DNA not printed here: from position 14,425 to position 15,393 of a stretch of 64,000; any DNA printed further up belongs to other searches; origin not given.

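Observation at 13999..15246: Stand-alone pentapeptide-repeat beta-helix fused to a divergent C-terminal TIR-like domain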

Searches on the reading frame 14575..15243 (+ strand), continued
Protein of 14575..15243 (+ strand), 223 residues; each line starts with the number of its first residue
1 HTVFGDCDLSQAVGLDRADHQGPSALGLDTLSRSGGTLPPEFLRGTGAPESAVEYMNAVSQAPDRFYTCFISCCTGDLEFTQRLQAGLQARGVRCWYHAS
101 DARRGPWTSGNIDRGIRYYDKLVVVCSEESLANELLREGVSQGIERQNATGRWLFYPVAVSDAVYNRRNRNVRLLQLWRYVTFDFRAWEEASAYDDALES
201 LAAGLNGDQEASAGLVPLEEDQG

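Call 41: find_encoding_contigs(protein=P0071, flank=10000, max_places=1)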
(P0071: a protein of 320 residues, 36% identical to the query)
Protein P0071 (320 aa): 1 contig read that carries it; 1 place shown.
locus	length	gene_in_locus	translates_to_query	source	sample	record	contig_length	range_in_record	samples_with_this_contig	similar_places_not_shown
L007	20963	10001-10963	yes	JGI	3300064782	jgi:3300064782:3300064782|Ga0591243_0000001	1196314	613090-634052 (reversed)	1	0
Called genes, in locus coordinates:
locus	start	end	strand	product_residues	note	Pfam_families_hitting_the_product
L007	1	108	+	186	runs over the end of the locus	-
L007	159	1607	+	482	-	PF00805:Pentapeptide, PF13599:Pentapeptide_4 (weak), PF13576:Pentapeptide_3 (faint), PF00805:Pentapeptide, PF07603:Lcl_C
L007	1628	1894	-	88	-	-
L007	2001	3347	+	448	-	PF13271:DUF4062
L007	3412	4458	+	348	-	PF13599:Pentapeptide_4 (faint), PF13576:Pentapeptide_3 (faint), PF00805:Pentapeptide (weak), PF01582:TIR, PF13676:TIR_2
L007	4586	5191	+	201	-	-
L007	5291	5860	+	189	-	-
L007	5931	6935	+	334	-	PF00805:Pentapeptide, PF13599:Pentapeptide_4 (faint), PF00805:Pentapeptide, PF01582:TIR, PF08937:ThsB_TIR (weak), PF13676:TIR_2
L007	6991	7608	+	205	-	PF10544:T5orf172, PF13455:MUG113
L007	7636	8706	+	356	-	PF00805:Pentapeptide (weak), PF13576:Pentapeptide_3 (faint), PF13599:Pentapeptide_4 (weak), PF00805:Pentapeptide, PF13599:Pentapeptide_4, PF00805:Pentapeptide (weak), PF13676:TIR_2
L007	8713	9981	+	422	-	PF00805:Pentapeptide, PF00805:Pentapeptide, PF13599:Pentapeptide_4, PF00805:Pentapeptide, PF13599:Pentapeptide_4, PF00805:Pentapeptide, PF00805:Pentapeptide, PF13676:TIR_2, +3 more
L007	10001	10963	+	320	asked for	PF00805:Pentapeptide, PF13599:Pentapeptide_4 (weak), PF01582:TIR, PF08937:ThsB_TIR (weak), PF13676:TIR_2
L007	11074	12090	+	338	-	-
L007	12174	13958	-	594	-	PF06527:TniQ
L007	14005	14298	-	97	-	-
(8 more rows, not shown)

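Call 42: find_encoding_contigs(protein=P0026, flank=10000, max_places=1)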
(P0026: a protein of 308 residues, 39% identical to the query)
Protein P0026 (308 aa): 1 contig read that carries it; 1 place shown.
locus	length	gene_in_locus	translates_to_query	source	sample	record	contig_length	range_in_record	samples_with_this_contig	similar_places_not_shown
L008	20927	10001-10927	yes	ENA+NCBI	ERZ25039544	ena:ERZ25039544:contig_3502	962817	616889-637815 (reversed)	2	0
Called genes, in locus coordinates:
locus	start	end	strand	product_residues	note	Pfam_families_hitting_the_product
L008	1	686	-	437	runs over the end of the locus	PF08531:Bac_rhamnosid_N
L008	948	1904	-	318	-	-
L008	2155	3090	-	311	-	PF00696:AA_kinase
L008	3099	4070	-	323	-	PF02729:OTCace_N, PF00185:OTCace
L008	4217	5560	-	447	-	-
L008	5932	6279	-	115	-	-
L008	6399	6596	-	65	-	-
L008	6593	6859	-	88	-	-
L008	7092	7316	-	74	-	-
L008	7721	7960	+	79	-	-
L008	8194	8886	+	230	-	-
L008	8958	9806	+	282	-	-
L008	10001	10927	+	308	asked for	PF13599:Pentapeptide_4 (weak), PF13576:Pentapeptide_3 (faint), PF00805:Pentapeptide, PF01582:TIR, PF08937:ThsB_TIR (faint), PF13676:TIR_2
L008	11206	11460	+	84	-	-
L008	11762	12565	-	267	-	-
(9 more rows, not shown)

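Call 43: find_encoding_contigs(protein=P0032, flank=10000, max_places=1)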
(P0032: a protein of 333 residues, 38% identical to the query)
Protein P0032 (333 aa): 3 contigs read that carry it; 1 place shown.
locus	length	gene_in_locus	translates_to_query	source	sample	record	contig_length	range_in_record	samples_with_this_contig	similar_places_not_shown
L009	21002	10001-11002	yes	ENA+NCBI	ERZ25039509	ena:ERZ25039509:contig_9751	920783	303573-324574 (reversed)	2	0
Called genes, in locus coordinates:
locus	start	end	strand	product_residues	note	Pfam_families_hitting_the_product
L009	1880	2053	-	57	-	-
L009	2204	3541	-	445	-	PF00078:RVT_1, PF08388:GIIM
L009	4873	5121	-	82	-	-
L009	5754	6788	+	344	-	PF02463:SMC_N (weak), PF13175:AAA_15, PF13476:AAA_23, PF13304:AAA_21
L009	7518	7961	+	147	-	-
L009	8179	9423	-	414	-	PF01885:PTS_2-RNA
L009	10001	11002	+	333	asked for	PF00805:Pentapeptide, PF13576:Pentapeptide_3 (faint), PF00805:Pentapeptide, PF13599:Pentapeptide_4 (weak), PF00805:Pentapeptide, PF01582:TIR, PF08937:ThsB_TIR (weak), PF13676:TIR_2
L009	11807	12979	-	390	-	PF00899:ThiF, PF00581:Rhodanese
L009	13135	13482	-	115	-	PF02597:ThiS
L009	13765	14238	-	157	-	PF01398:JAB (weak), PF14464:Prok-JAB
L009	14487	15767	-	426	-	PF05977:MFS_3, PF07690:MFS_1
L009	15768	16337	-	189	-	PF00857:Isochorismatase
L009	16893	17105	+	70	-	-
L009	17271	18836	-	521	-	PF00232:Glyco_hydro_1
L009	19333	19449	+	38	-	-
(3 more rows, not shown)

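Call 46: find_related_loci(query=A2, collection=genome_contigs, flank=8000)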
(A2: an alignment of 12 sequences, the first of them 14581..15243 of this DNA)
Query A2 (221 aa) in genome_contigs; peptide patterns used: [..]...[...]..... (x = any residue, [..] = any of these).
449 stretches matched a pattern; 442 encode a relative of the query (tblastn E <= 1e-3); the best 80 are kept; 80 distinct loci.
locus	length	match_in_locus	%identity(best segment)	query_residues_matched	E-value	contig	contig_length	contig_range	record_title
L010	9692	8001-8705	55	1-221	2e-85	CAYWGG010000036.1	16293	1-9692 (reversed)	MAG TPA_asm: uncultured Dehalococcoidia bacterium isolate binchicken_co21_430 genome assembly, contig: NODE_2168_length_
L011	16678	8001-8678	53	1-213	2e-75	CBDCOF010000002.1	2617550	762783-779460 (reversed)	MAG: Dehalococcoidia bacterium isolate f6db25fd-3272-4cc8-8767-510b53d0c936 genome assembly, contig: contig_2, whole gen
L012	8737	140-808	49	2-213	3e-65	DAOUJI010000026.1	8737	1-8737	MAG TPA_asm: Dehalococcoidia bacterium isolate S32_258 k113_4263754, whole genome shotgun sequence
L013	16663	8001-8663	48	1-210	2e-63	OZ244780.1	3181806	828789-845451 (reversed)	MAG: Dehalococcoidia bacterium isolate 5f96cbe3-438d-44fc-9d38-e394ee4f63dc genome assembly, chromosome: 1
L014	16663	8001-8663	48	1-210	2e-63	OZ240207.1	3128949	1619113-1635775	MAG: Dehalococcoidia bacterium isolate 3f106f04-5a50-46dd-94d3-5b382f65daaf genome assembly, chromosome: 1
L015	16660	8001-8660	50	2-210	4e-63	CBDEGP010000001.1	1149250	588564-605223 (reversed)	MAG: Dehalococcoidia bacterium isolate d5c63d68-82bf-4002-88ac-25e9112c7103 genome assembly, contig: contig_1, whole gen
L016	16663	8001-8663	48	1-210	1e-62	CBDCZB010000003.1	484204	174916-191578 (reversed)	MAG: Dehalococcoidia bacterium isolate ba092683-2743-4c74-9192-48684eccfa31 genome assembly, contig: contig_3, whole gen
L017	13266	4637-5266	39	1-210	1e-47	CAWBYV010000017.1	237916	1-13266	MAG: uncultured delta proteobacterium isolate MFD03044.bin.2.84 genome assembly, contig: contig_50691, whole genome shot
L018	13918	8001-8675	36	1-204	1e-45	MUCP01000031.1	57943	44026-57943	MAG: SAR202 cluster bacterium Io17-Chloro-G2 DeepMed-Io17-C273, whole genome shotgun sequence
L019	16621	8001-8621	36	1-208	2e-45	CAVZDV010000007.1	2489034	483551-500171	MAG: uncultured Acidobacteriota bacterium isolate MFD09212.bin.1.122 genome assembly, contig: contig_9756, whole genome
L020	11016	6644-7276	37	1-207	3e-45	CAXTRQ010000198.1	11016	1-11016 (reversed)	MAG TPA_asm: uncultured Pyrinomonadaceae bacterium isolate public_SRR14721960_metawrap_bin.1 genome assembly, contig: pu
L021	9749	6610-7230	38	1-209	4e-45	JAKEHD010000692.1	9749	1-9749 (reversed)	MAG: Blastocatellia bacterium isolate PMV_6.28 PMV_6.28.k101_1687606, whole genome shotgun sequence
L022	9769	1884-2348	46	2-156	4e-45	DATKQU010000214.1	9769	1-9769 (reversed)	MAG TPA_asm: Terriglobia bacterium isolate SMAG_U14010 k141_1681035, whole genome shotgun sequence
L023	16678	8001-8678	39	1-220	1e-44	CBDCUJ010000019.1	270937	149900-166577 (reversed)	MAG: Dehalococcoidia bacterium isolate 29918375-b316-4374-90ff-90775800fcb1 genome assembly, contig: contig_19, whole ge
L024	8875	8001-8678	39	1-220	7e-45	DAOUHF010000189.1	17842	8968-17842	MAG TPA_asm: Dehalococcoidia bacterium isolate S1_43 k129_1794929, whole genome shotgun sequence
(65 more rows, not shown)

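Call 57: search_protein_families(library=padloc, proteins=[P0104, P0071, P0014, P0026, P0032, P0003, P0007, P0015], max_evalue=0.001)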
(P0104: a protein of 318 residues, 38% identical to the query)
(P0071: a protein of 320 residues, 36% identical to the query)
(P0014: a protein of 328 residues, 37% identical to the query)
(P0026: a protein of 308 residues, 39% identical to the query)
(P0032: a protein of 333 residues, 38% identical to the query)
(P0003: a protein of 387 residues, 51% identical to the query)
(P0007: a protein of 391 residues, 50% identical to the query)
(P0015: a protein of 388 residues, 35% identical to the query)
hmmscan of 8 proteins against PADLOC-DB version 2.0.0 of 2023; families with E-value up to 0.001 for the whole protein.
P0104 (318 aa): 10 families
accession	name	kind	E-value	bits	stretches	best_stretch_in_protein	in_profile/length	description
PDLC05062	PDC-S66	-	2.1e-17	61.5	1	178-270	148-240/282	-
PDLC02012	SAVED5--SAVED_TIR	-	5.5e-14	50.1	1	179-268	13-103/404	-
PDLC02421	Aga_TIR-PNTD1-PNTD2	-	4.5e-11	40.5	1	181-293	6-115/430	Class I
PDLC00417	ThsB1|ThsB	-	3.3e-10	38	1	179-271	167-260/303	TIR-like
PDLC02403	Aga_TIR-PNTD1-PNTD2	-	3.1e-09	34.4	1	182-278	6-101/443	Class I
PDLC00436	ThsB1|ThsB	-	8e-08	30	1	176-284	33-140/183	TIR-like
PDLC00426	ThsB1|ThsB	-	4.9e-07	27.4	1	161-255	220-321/352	TIR-like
PDLC00424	ThsB1|ThsB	-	4.2e-05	21.4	1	174-228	97-152/234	TIR-like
PDLC02416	Aga_REase-TIR-PNTD1-PNTD2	-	5.7e-05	20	1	182-277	159-251/572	Class I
PDLC00419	ThsB1|ThsB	-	0.00019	19.3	1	170-270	19-122/165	TIR-like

P0071 (320 aa): 13 families
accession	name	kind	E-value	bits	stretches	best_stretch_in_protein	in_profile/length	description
PDLC05062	PDC-S66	-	9.3e-18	62.7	1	172-265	147-240/282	-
PDLC02012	SAVED5--SAVED_TIR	-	2e-13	48.2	1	174-309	14-150/404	-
PDLC00417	ThsB1|ThsB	-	1.3e-09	36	1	168-267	161-261/303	TIR-like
PDLC00436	ThsB1|ThsB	-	4e-09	34.2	1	172-269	34-134/183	TIR-like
PDLC02421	Aga_TIR-PNTD1-PNTD2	-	2.2e-08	31.6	1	176-273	6-102/430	Class I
PDLC00426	ThsB1|ThsB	-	2.3e-08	31.8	1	156-250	220-321/352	TIR-like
PDLC02403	Aga_TIR-PNTD1-PNTD2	-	5.8e-08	30.2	1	177-312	6-132/443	Class I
PDLC02416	Aga_REase-TIR-PNTD1-PNTD2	-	3.5e-06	24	1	177-273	159-252/572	Class I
PDLC00420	ThsB1|ThsB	-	3e-05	21.4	1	176-298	4-128/319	TIR-like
PDLC03015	TIR-NLR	-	5.6e-05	20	1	176-294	4-121/824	-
PDLC00419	ThsB1|ThsB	-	0.00025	18.9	1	171-263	25-120/165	TIR-like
PDLC02961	RT-TIR_XII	-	0.00035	17.6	1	171-266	345-435/475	single gene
PDLC02400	Aga_TIR-PNTD1-PNTD2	-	0.00046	16.6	1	178-269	192-285/639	Class I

P0014 (328 aa): 4 families
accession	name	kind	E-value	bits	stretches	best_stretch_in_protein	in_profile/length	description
PDLC05062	PDC-S66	-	4.1e-07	27.7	1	160-226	148-215/282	-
PDLC02421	Aga_TIR-PNTD1-PNTD2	-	7.1e-07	26.7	1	162-239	5-84/430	Class I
PDLC02012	SAVED5--SAVED_TIR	-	9.7e-07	26.2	1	162-240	15-94/404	-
PDLC02403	Aga_TIR-PNTD1-PNTD2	-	3.1e-05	21.2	1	162-244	4-88/443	Class I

P0026 (308 aa): 10 families
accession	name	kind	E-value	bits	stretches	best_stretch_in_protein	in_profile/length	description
PDLC05062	PDC-S66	-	1.7e-17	61.8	1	167-260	147-240/282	-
PDLC02012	SAVED5--SAVED_TIR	-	1.1e-14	52.4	1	169-260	14-105/404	-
PDLC02421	Aga_TIR-PNTD1-PNTD2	-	2.5e-11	41.3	1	171-284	6-116/430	Class I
PDLC02403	Aga_TIR-PNTD1-PNTD2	-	6.8e-10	36.6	1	172-283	6-114/443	Class I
PDLC00417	ThsB1|ThsB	-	4.7e-09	34.2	1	168-261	166-260/303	TIR-like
PDLC00436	ThsB1|ThsB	-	3.9e-08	31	1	167-274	34-140/183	TIR-like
PDLC00426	ThsB1|ThsB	-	6.1e-07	27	1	151-246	220-322/352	TIR-like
PDLC02416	Aga_REase-TIR-PNTD1-PNTD2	-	1.1e-05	22.3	1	172-267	159-251/572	Class I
PDLC00424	ThsB1|ThsB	-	0.00027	18.8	1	171-228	104-161/234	TIR-like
PDLC00419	ThsB1|ThsB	-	0.00054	17.8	1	162-260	21-122/165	TIR-like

P0032 (333 aa): 11 families
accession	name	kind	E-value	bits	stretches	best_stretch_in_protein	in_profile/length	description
PDLC05062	PDC-S66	-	2.7e-17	61.2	1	192-285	147-240/282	-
PDLC02012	SAVED5--SAVED_TIR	-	3.4e-14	50.8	1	194-284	14-104/404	-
PDLC02421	Aga_TIR-PNTD1-PNTD2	-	1.5e-11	42.1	1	196-308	6-115/430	Class I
PDLC02403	Aga_TIR-PNTD1-PNTD2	-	7.3e-11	39.8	1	197-308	6-114/443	Class I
PDLC00417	ThsB1|ThsB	-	1.2e-08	32.8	1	193-286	166-260/303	TIR-like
PDLC00436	ThsB1|ThsB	-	1.3e-07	29.3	1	192-299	34-140/183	TIR-like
PDLC02416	Aga_REase-TIR-PNTD1-PNTD2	-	2.4e-06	24.5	1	197-292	159-251/572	Class I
PDLC00426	ThsB1|ThsB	-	5.9e-06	23.8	1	176-271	220-322/352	TIR-like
PDLC00424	ThsB1|ThsB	-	0.00015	19.7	1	196-255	104-163/234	TIR-like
PDLC03957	bSEFIR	-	0.00062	17.7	0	195-256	40-104/412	-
PDLC02961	RT-TIR_XII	-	0.00076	16.5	1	190-286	344-435/475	single gene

P0003 (387 aa): 0 families

P0007 (391 aa): 5 families
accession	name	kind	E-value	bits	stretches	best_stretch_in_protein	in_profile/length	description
PDLC02416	Aga_REase-TIR-PNTD1-PNTD2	-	0.00011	19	1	223-304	156-238/572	Class I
PDLC05062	PDC-S66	-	0.00012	19.6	1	216-283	142-210/282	-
PDLC02421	Aga_TIR-PNTD1-PNTD2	-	0.00019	18.6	1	224-299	5-82/430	Class I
PDLC02403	Aga_TIR-PNTD1-PNTD2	-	0.00047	17.3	1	225-299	5-81/443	Class I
PDLC02012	SAVED5--SAVED_TIR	-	0.00071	16.8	1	220-255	11-46/404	-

P0015 (388 aa): 12 families
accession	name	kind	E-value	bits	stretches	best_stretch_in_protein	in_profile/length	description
PDLC05062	PDC-S66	-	7.3e-14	49.9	1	246-338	148-240/282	-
PDLC02012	SAVED5--SAVED_TIR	-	8.7e-13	46.1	1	248-336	15-103/404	-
PDLC02421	Aga_TIR-PNTD1-PNTD2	-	3.9e-11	40.7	1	248-367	5-121/430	Class I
PDLC02403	Aga_TIR-PNTD1-PNTD2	-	4.3e-10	37.2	1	249-368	5-121/443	Class I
PDLC00436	ThsB1|ThsB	-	1.5e-07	29.1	1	248-342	37-134/183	TIR-like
PDLC00417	ThsB1|ThsB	-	2.3e-06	25.3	1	246-339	166-260/303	TIR-like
PDLC03015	TIR-NLR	-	2.4e-06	24.5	1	249-356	4-110/824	-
PDLC02416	Aga_REase-TIR-PNTD1-PNTD2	-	4.2e-06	23.7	1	247-344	156-250/572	Class I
PDLC00419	ThsB1|ThsB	-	2.4e-05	22.2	1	246-338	27-122/165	TIR-like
PDLC00426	ThsB1|ThsB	-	7.6e-05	20.2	1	229-324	220-322/352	TIR-like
PDLC03957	bSEFIR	-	8.4e-05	20.5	1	248-315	40-109/412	-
PDLC00424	ThsB1|ThsB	-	0.00033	18.5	1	249-310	104-165/234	TIR-like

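Call 61: search_protein_representatives(alignment_id=A2)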
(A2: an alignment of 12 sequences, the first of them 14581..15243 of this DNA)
Query: 12 sequences, 213 profile positions. Proteins with E-value up to 0.001 (for the whole library): 60402; up to 1e-10: 10221; up to 1e-30: 3411. The best 150 are listed.
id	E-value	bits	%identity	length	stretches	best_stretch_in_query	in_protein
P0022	3.9e-107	372.9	-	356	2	15-206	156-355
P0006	2.6e-96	337.5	-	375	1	1-211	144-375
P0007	1.0e-91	322.5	-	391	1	1-211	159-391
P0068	2.2e-88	311.6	-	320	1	1-208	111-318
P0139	3.1e-87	307.8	-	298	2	38-206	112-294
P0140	3.4e-85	301.2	-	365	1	2-205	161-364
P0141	6.8e-85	300.2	-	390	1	1-209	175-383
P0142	8.2e-85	299.9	-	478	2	1-205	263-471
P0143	3.5e-84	297.9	-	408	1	2-205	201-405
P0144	3.7e-83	294.5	-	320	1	1-207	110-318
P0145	4.1e-83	294.4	-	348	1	1-209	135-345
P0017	1.3e-82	292.8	-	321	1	1-211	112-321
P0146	2.2e-82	292.0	-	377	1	1-207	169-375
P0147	4.3e-82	291.0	-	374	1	2-209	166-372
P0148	1.2e-81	289.6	-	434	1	1-206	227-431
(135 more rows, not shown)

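Call 68: search_protein_families(library=pfam, alignment_id=A3, max_evalue=0.00001)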
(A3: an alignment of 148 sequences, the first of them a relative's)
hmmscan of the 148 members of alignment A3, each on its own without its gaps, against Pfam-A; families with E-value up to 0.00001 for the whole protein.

A. member 1, L019:6644-7309:+ (222 aa): 0 families

B. families by the number of members that match (of 148 scanned): 129 families (the first 25 are shown)
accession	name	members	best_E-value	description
PF00805.28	Pentapeptide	3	3.1e-32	Pentapeptide repeats (8 copies)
PF13599.13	Pentapeptide_4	3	2.2e-13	Pentapeptide repeat region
PF00370.27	FGGY_N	2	2.6e-74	FGGY family of carbohydrate kinases, N-terminal domain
PF02384.22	N6_Mtase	2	3.4e-58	N-6 DNA Methylase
PF01668.23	SmpB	2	5.6e-57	SmpB protein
PF01040.23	UbiA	2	2.7e-52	UbiA prenyltransferase family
PF02782.22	FGGY_C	2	1.4e-49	FGGY family of carbohydrate kinases, C-terminal domain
PF07669.17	Eco57I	2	4.4e-46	Eco57I restriction-modification methylase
PF00078.32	RVT_1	2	2.1e-40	Reverse transcriptase (RNA-dependent DNA polymerase)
PF08867.16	FRG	2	6.1e-21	FRG domain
PF13576.12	Pentapeptide_3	2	1.3e-09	Pentapeptide repeats (9 copies)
PF13191.12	AAA_16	2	6.4e-07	AAA ATPase domain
PF00873.25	ACR_tran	1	0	AcrB/AcrD/AcrF family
PF01039.27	Carboxyl_trans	1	6.9e-195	Carboxyl transferase domain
PF01960.23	ArgJ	1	4.7e-150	ArgJ family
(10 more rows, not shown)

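Call 69: search_protein_families(library=padloc, alignment_id=A3, max_evalue=1e-10)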
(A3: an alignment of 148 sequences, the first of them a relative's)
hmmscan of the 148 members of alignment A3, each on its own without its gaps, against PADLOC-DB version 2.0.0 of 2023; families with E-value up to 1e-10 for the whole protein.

A. member 1, L019:6644-7309:+ (222 aa): 0 families

B. families by the number of members that match (of 148 scanned): 193 families (the first 25 are shown)
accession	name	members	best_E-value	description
PDLC01136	RT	2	1.1e-80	RT (reverse transcriptase)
PDLC03749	RT_UG13a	2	4.1e-80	DRT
PDLC04134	mad2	2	5.1e-48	mads_2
PDLC04938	PDC-S15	2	4.8e-41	-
PDLC04936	PDC-S15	2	1e-34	-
PDLC04933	PDC-S15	2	5.4e-34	-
PDLC03756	RT_UG19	2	1.1e-27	DRT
PDLC04937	PDC-S15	2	1.4e-25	-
PDLC03759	RT_UG21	2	2.3e-25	DRT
PDLC04135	mad3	2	3.3e-24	mads_3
PDLC04930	PDC-S15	2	8.8e-21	-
PDLC03758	RT_UG20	2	1.2e-19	DRT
PDLC03785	RT_UG9_large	2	1.6e-18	DRT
PDLC03771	RT_UG32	2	9.4e-18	DRT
PDLC03783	Drt8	2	2.3e-15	DRT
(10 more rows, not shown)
